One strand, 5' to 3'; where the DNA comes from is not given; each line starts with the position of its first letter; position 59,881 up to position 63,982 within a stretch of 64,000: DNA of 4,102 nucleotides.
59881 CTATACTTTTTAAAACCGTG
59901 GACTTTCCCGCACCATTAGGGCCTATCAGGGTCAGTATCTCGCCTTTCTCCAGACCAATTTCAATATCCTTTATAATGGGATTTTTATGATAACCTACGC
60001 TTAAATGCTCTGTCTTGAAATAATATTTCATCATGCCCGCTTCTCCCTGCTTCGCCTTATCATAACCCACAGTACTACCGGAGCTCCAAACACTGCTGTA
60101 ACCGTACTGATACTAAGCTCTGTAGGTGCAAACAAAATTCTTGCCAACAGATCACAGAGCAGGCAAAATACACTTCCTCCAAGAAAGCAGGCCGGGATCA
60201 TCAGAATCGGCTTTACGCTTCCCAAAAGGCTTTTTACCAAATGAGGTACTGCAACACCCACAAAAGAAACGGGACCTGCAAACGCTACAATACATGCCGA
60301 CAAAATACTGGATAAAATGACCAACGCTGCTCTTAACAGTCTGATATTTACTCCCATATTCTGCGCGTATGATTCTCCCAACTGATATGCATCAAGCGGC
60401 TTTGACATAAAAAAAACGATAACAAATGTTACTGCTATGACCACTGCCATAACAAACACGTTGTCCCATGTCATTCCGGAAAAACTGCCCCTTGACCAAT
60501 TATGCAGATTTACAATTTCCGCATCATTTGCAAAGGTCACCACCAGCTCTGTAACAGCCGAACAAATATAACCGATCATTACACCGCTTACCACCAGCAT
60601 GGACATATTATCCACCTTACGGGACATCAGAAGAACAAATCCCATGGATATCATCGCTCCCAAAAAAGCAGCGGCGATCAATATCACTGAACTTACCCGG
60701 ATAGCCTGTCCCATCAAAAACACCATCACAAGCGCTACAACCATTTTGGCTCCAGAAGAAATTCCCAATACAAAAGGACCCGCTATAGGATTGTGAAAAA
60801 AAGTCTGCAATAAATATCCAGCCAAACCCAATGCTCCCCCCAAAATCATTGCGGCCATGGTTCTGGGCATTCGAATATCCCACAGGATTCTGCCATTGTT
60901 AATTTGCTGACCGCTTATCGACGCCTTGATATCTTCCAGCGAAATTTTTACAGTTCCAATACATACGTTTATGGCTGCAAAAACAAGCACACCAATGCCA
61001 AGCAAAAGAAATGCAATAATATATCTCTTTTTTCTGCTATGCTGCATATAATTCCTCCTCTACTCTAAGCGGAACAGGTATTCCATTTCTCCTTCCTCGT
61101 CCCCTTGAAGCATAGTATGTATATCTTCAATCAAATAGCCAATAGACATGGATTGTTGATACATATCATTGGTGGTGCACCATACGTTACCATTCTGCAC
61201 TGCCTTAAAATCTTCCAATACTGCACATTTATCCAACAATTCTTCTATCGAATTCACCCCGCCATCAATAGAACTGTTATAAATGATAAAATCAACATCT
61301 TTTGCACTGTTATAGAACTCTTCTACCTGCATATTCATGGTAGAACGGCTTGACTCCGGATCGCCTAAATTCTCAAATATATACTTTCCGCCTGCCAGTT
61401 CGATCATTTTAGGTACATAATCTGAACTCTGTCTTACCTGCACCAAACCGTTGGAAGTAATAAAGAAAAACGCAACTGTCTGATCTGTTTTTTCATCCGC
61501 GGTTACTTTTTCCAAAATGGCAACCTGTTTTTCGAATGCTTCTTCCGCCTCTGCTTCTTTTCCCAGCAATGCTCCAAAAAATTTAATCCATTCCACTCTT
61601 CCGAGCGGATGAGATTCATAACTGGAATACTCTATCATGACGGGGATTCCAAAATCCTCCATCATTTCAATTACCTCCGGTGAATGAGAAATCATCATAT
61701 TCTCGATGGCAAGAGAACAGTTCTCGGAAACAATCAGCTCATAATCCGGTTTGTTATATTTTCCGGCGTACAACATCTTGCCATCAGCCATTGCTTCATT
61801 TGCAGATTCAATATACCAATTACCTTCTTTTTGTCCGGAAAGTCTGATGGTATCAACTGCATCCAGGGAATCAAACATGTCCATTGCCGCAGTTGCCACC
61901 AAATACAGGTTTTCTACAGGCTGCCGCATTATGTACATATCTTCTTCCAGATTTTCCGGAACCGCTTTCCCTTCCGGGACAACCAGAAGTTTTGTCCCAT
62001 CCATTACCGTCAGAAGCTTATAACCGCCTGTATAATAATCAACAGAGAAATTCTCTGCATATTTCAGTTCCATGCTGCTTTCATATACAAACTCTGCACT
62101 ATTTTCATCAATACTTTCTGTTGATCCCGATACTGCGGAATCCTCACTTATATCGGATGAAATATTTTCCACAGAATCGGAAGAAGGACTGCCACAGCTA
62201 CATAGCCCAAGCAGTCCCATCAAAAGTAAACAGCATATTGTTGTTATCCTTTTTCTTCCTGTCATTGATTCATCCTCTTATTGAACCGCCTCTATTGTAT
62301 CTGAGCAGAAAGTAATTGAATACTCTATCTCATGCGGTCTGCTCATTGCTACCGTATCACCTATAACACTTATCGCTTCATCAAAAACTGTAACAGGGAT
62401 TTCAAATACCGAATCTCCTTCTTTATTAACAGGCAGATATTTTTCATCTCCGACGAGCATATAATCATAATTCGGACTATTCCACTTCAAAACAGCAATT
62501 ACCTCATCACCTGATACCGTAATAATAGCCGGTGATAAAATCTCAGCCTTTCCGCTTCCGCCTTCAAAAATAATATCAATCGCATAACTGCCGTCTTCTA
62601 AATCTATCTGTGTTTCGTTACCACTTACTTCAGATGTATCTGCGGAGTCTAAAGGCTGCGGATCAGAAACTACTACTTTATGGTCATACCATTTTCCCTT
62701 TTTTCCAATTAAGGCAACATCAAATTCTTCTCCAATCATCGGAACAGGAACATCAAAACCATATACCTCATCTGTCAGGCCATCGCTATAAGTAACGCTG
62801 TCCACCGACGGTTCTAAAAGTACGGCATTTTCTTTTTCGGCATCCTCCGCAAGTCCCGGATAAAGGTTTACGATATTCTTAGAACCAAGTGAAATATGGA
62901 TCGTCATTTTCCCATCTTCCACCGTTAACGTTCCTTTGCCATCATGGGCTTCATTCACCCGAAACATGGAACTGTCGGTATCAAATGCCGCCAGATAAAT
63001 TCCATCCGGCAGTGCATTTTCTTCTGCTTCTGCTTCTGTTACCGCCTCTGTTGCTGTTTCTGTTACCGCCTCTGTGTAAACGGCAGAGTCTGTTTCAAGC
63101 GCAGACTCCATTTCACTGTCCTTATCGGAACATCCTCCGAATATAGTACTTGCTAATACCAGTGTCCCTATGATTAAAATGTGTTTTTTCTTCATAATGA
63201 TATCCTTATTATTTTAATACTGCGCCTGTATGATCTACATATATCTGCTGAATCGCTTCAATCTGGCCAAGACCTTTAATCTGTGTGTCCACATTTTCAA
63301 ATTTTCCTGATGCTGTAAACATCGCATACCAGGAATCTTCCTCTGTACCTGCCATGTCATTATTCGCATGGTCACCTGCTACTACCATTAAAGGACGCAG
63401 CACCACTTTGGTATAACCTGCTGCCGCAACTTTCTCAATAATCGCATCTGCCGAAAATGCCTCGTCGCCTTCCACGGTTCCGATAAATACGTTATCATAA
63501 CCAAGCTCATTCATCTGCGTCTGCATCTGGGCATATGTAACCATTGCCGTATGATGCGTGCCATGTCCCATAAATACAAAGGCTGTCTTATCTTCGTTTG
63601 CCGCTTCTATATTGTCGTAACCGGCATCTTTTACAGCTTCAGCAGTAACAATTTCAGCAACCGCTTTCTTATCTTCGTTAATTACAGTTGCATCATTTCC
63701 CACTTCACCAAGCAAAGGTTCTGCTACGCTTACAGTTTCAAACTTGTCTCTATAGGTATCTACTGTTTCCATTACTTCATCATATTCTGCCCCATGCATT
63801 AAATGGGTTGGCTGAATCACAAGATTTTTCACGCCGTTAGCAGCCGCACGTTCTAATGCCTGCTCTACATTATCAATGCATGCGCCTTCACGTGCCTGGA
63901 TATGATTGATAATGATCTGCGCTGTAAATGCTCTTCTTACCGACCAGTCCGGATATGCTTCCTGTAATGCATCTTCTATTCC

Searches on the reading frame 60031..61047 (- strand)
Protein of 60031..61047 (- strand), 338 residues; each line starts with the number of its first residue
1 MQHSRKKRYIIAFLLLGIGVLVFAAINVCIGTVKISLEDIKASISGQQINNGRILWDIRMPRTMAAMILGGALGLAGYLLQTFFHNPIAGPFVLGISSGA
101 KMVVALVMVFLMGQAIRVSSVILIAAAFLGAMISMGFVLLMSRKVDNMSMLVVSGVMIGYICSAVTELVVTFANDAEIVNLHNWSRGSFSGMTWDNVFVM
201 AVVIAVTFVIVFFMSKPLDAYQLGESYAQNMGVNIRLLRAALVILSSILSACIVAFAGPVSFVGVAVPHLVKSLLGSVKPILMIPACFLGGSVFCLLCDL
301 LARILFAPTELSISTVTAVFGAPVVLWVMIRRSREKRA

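Call 69: search_protein_families(library=pfam, proteins=[window:60031-61047:-], max_evalue=0.0001)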
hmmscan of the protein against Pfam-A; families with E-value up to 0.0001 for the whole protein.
window:60031-61047:- (338 aa): 1 family
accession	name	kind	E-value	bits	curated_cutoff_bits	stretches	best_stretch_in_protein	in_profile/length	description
PF01032.23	FecCD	-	1e-78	265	26.5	1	21-331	3-311/311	FecCD transport family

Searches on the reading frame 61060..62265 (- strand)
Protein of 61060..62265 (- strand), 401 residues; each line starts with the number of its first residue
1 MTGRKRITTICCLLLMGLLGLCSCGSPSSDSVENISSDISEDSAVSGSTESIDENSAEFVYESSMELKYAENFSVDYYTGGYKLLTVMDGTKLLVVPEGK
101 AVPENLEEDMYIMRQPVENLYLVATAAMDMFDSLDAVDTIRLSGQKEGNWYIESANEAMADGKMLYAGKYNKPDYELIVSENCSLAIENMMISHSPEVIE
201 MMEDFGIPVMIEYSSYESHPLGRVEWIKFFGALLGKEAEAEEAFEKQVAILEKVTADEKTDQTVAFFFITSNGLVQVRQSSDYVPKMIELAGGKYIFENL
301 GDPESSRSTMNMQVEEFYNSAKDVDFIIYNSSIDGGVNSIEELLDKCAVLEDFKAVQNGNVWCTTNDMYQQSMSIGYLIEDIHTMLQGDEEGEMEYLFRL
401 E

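Call 69: search_protein_families(library=pfam, proteins=[window:61060-62265:-], max_evalue=0.0001)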
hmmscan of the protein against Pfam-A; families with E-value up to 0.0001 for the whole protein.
window:61060-62265:- (401 aa): 1 family
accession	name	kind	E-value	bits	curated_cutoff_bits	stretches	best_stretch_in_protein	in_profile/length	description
PF01497.23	Peripla_BP_2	-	6.5e-27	94.9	27.5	1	124-367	5-234/235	Periplasmic binding protein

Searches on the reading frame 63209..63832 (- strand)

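Call 69: search_protein_families(library=pfam, proteins=[window:63209-63832:-], max_evalue=0.0001)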
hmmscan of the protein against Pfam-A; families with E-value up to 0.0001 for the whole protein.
window:63209-63832:- (207 aa): 2 families
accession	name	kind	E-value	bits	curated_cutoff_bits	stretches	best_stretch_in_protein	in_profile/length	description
PF06180.16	CbiK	-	9.7e-50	169.8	26.2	1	2-204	73-259/262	Cobalt chelatase (CbiK)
PF01903.22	CbiX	-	1.9e-05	25.4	22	0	102-161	14-73/106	CbiX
